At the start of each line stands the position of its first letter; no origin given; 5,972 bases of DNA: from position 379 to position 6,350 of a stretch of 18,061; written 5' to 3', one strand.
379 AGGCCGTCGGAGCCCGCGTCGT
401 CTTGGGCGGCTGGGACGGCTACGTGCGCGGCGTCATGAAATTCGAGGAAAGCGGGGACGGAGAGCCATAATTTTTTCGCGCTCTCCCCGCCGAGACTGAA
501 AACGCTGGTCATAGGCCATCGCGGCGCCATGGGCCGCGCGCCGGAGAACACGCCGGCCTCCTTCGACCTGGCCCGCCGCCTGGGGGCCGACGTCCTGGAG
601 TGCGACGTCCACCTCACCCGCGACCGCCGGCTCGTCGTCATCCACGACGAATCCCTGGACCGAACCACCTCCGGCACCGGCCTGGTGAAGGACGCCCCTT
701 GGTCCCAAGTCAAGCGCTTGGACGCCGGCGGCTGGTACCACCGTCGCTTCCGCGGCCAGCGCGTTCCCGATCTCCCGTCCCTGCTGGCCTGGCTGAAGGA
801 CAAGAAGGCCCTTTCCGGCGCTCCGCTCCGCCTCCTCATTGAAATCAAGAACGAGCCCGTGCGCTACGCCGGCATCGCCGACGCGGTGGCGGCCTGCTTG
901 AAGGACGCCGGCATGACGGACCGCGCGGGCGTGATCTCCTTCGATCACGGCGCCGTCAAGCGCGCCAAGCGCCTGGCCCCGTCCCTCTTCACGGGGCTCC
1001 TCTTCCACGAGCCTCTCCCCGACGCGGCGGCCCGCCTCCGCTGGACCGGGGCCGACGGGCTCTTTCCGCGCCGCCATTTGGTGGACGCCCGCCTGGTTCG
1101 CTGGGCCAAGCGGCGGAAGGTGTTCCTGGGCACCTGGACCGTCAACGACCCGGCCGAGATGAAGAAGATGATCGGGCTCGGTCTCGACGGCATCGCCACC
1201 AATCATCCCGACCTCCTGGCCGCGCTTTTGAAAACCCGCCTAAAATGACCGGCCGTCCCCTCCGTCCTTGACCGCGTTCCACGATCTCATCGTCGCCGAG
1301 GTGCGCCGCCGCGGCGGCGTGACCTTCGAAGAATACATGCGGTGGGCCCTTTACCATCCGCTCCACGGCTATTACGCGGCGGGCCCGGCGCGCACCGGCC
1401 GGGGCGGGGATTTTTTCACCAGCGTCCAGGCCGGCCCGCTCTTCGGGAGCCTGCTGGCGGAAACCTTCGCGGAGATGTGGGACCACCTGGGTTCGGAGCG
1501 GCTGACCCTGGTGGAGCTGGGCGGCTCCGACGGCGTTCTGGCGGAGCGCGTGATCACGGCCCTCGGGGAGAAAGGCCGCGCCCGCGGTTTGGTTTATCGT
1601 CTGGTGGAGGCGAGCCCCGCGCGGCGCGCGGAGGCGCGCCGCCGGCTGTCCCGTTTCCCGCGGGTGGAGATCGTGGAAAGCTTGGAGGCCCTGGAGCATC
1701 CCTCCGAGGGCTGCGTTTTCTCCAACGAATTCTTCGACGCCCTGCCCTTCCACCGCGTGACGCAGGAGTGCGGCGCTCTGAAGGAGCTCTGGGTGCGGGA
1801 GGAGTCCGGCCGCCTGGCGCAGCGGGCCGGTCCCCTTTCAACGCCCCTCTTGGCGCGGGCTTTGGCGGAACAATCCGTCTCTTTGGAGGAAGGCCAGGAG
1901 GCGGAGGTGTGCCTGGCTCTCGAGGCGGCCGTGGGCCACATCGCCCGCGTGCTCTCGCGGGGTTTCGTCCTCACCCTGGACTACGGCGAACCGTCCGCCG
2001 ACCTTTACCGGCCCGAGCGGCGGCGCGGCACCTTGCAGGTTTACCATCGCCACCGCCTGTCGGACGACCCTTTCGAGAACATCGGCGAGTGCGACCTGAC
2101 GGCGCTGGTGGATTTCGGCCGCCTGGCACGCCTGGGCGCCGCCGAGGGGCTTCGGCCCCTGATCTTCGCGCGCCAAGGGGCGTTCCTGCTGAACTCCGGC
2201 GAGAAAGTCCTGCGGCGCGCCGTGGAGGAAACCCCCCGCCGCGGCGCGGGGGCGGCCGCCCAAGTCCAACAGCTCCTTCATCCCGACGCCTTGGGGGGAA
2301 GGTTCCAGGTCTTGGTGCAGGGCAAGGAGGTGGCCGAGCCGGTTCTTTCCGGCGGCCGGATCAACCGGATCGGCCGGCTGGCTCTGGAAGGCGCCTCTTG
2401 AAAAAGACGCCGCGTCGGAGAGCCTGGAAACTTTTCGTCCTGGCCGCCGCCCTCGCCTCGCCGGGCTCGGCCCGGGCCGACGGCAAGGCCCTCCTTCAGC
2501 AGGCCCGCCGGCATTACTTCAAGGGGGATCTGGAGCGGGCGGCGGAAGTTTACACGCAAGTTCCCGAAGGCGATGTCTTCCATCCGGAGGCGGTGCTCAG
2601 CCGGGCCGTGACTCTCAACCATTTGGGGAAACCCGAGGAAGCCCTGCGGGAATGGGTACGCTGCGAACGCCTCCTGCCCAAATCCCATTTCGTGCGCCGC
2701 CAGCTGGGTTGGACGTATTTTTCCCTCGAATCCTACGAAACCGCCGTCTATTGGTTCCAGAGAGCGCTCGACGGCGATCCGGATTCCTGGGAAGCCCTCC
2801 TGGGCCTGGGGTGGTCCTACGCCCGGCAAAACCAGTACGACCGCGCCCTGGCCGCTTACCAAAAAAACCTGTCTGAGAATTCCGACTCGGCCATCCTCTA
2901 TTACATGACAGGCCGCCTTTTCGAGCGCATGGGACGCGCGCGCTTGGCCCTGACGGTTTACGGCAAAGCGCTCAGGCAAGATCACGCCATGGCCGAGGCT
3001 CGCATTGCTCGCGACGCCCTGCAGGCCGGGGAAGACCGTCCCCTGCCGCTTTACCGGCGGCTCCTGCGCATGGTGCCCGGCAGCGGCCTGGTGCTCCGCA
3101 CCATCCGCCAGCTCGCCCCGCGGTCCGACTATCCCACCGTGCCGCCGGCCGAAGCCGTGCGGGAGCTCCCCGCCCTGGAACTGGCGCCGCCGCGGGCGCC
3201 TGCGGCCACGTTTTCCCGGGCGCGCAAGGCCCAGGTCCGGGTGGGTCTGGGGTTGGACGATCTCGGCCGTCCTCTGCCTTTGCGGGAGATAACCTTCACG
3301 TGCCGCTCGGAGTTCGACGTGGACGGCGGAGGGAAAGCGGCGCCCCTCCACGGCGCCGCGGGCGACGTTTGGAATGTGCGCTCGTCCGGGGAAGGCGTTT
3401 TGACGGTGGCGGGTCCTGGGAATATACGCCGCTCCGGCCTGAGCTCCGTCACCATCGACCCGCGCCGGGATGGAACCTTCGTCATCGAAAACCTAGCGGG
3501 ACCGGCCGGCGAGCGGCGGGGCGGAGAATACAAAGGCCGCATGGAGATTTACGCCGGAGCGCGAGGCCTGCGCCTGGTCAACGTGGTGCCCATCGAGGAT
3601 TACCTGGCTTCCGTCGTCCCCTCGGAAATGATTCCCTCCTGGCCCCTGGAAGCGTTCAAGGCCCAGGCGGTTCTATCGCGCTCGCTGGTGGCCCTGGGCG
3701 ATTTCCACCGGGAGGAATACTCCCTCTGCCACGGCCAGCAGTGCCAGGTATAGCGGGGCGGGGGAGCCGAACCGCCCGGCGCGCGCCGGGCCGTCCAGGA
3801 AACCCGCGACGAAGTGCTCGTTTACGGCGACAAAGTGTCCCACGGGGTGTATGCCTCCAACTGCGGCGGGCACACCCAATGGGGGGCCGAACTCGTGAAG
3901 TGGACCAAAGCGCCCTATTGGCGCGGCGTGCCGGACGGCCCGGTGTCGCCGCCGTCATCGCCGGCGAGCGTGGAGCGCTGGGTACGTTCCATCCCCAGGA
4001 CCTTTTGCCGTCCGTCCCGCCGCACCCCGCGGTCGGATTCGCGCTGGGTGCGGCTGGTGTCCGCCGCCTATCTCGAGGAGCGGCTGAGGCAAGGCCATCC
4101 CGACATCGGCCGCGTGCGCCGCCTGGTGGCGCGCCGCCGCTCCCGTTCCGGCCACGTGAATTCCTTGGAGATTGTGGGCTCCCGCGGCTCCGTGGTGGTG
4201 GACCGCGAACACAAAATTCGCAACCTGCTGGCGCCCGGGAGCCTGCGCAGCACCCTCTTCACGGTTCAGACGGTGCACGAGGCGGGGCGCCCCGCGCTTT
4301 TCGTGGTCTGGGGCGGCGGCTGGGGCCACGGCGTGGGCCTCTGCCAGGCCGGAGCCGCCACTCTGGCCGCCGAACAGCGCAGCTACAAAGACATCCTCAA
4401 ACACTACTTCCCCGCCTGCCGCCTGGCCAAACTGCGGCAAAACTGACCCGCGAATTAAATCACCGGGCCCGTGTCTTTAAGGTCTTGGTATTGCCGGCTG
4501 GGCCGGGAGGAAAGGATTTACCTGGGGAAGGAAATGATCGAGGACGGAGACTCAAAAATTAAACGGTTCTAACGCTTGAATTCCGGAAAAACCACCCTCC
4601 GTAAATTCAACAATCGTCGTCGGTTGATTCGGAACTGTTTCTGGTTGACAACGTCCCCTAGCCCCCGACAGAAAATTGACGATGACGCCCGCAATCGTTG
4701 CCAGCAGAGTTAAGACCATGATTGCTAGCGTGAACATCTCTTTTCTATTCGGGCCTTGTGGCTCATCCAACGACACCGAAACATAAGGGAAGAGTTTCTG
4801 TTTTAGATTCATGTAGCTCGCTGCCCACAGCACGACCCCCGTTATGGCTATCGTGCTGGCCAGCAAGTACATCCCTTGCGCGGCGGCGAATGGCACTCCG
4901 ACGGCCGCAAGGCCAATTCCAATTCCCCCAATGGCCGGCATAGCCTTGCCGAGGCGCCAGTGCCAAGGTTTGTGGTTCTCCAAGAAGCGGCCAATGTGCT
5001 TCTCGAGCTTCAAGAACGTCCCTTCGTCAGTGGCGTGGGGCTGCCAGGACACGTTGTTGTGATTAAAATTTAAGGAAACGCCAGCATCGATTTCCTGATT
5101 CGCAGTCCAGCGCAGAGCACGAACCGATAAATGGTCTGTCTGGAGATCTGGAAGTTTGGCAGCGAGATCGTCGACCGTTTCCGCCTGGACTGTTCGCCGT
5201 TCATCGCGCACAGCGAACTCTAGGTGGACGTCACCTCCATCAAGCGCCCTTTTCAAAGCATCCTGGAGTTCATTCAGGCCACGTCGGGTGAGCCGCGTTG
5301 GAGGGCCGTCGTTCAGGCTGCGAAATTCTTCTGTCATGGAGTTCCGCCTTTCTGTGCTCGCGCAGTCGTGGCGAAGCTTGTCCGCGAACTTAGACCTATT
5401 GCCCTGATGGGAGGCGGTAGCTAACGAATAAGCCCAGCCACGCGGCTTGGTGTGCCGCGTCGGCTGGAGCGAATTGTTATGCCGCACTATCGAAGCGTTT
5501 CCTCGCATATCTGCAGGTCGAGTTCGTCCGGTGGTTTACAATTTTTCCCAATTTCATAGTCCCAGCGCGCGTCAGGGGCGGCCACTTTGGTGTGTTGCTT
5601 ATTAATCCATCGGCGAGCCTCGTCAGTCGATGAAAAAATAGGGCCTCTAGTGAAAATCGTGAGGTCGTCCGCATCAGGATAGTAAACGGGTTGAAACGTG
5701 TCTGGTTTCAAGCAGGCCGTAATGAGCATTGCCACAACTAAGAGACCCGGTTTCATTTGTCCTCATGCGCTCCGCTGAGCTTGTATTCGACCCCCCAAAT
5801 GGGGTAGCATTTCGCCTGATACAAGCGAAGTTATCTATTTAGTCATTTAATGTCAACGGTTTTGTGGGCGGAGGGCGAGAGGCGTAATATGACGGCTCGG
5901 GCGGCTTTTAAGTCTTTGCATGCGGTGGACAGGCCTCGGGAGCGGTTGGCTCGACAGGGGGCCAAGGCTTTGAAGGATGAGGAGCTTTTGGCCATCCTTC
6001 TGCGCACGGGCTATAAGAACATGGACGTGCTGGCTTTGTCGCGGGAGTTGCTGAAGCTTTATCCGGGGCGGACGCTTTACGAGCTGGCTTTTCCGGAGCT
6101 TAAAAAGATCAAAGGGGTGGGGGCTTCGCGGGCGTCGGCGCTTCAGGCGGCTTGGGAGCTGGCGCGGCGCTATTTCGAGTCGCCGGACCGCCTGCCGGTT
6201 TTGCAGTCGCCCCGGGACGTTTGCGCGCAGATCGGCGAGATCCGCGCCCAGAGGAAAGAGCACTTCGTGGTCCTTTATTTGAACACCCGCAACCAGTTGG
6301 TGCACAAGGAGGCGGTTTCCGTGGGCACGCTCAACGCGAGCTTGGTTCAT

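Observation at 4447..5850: Small low-GC island (about 48-50% GC in a 68-70% genome) encoding a lipoprotein and a multi-TM protein with a novel cytoplasmic domain, inserted beside radC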

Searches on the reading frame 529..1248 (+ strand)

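Call 60: search_protein_families(library=pfam, proteins=[window:529-1248:+], max_evalue=0.001)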
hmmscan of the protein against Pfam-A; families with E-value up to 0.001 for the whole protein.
window:529-1248:+ (239 aa): 2 families
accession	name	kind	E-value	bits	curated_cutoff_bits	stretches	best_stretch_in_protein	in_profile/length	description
PF03009.23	GDPD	-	5.1e-46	158.2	23.6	1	2-229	6-244/244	Glycerophosphoryl diester phosphodiesterase family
PF13653.12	GDPD_2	-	9.5e-10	39.1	27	1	202-228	4-30/30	Glycerophosphoryl diester phosphodiesterase family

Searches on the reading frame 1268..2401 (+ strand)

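Call 100: search_protein_families(library=pfam, proteins=[window:1268-2401:+], max_evalue=0.0001)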
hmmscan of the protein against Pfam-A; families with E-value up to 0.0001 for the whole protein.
window:1268-2401:+ (377 aa): 1 family
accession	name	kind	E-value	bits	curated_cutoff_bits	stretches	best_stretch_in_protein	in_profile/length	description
PF02636.23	Methyltransf_28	-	2.5e-52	178.3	23.3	1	62-299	1-247/249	Putative S-adenosyl-L-methionine-dependent methyltransferase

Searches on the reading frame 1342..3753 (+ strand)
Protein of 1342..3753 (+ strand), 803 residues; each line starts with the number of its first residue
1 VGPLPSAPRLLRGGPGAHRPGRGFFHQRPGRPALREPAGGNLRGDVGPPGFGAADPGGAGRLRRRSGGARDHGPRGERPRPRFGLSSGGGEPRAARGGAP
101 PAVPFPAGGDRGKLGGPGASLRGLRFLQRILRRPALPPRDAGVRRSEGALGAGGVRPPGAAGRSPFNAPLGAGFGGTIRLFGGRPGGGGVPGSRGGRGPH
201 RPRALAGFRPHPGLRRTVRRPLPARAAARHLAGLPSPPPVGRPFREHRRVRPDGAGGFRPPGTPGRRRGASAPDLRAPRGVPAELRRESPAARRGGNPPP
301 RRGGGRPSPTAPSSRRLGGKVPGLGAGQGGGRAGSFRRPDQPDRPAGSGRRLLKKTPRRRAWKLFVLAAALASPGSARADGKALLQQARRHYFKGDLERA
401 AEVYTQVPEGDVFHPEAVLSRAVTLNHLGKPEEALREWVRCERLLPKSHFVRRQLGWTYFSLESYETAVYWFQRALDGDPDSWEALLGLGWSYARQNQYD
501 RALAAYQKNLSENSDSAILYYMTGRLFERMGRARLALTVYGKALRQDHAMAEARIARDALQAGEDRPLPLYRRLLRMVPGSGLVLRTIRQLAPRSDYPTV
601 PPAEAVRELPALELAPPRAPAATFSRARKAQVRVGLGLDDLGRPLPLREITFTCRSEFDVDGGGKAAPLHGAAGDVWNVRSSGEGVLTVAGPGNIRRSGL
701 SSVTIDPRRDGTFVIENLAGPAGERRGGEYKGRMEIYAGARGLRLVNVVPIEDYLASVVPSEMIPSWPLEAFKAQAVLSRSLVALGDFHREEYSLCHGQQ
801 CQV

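Call 5: search_protein_families(library=pfam, proteins=[window:1342-3753:+], max_evalue=0.1)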
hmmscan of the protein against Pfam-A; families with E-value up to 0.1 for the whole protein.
window:1342-3753:+ (803 aa): 20 families
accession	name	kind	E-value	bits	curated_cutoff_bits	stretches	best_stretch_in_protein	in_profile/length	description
PF08486.15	SpoIID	-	1.5e-15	58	23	1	742-803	4-66/97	Stage II sporulation protein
PF00515.34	TPR_1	-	5.1e-14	51.8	27.8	2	484-515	2-33/34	Tetratricopeptide repeat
PF07719.23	TPR_2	-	5.6e-14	51.5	27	1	484-508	2-26/34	Tetratricopeptide repeat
PF13432.12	TPR_16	-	8.1e-13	49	32.7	2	455-508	3-56/65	Tetratricopeptide repeat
PF13414.12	TPR_11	-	2.4e-12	46.8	26.8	2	458-496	3-41/42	TPR repeat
PF13431.12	TPR_17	-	1.2e-10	41.2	24.4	1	472-503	2-33/34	Tetratricopeptide repeat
PF13428.12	TPR_14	-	2.1e-09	37.5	23.5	1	452-490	4-42/44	Tetratricopeptide repeat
PF13424.12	TPR_12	-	2.2e-09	37.8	30.1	2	499-545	26-73/77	Tetratricopeptide repeat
PF12895.13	ANAPC3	-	1.3e-08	35.4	27.2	1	463-542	3-81/82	Anaphase-promoting complex, cyclosome, subunit 3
PF13174.12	TPR_6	-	5e-08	33.5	26.3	1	484-508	1-25/33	Tetratricopeptide repeat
PF13181.12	TPR_8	-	9.6e-08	32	25.7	0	484-508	2-26/34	Tetratricopeptide repeat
PF14559.12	TPR_19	-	1.6e-07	32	25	1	463-515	5-57/68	Tetratricopeptide repeat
PF13176.12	TPR_7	-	8.9e-06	25.8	27.9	1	485-512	1-30/36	Tetratricopeptide repeat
PF25064.1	ARM_TT21_5th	-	8e-05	23.4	27.8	1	460-552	12-106/117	TT21 fifth ARM repeats domain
PF13371.12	TPR_9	-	9.2e-05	22.8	35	1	492-561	4-73/73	Tetratricopeptide repeat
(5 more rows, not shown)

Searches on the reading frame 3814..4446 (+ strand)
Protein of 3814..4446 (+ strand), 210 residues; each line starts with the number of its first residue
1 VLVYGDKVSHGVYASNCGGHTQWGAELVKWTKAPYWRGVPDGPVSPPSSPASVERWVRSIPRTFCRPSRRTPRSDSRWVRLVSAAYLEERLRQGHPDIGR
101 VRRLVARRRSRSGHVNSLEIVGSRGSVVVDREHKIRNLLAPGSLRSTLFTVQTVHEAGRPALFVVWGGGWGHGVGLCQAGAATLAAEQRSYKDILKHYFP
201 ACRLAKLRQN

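Call 5: search_protein_families(library=pfam, proteins=[window:3814-4446:+], max_evalue=0.1)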
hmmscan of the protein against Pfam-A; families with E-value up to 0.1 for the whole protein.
window:3814-4446:+ (210 aa): 0 families

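Call 8: search_protein_families(library=ncbifam, proteins=[window:3814-4446:+], max_evalue=1)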
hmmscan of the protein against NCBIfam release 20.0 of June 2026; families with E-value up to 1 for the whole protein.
window:3814-4446:+ (210 aa): 2 families
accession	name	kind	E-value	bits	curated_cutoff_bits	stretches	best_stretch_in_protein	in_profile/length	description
TIGR02669.1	SpoIID_LytB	domain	4.8e-20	72.6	83.3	1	1-205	84-269/270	SpoIID/LytB domain-containing protein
TIGR02870.1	spore_II_D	equivalog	2e-15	56.8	234.75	1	107-205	251-336/338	stage II sporulation protein D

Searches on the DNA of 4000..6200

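Call 70: search_rna_families(source=window, start=4000, end=6200, threshold=evalue, max_evalue=1)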
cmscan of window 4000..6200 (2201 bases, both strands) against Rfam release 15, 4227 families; matches with E-value up to 1: 0.
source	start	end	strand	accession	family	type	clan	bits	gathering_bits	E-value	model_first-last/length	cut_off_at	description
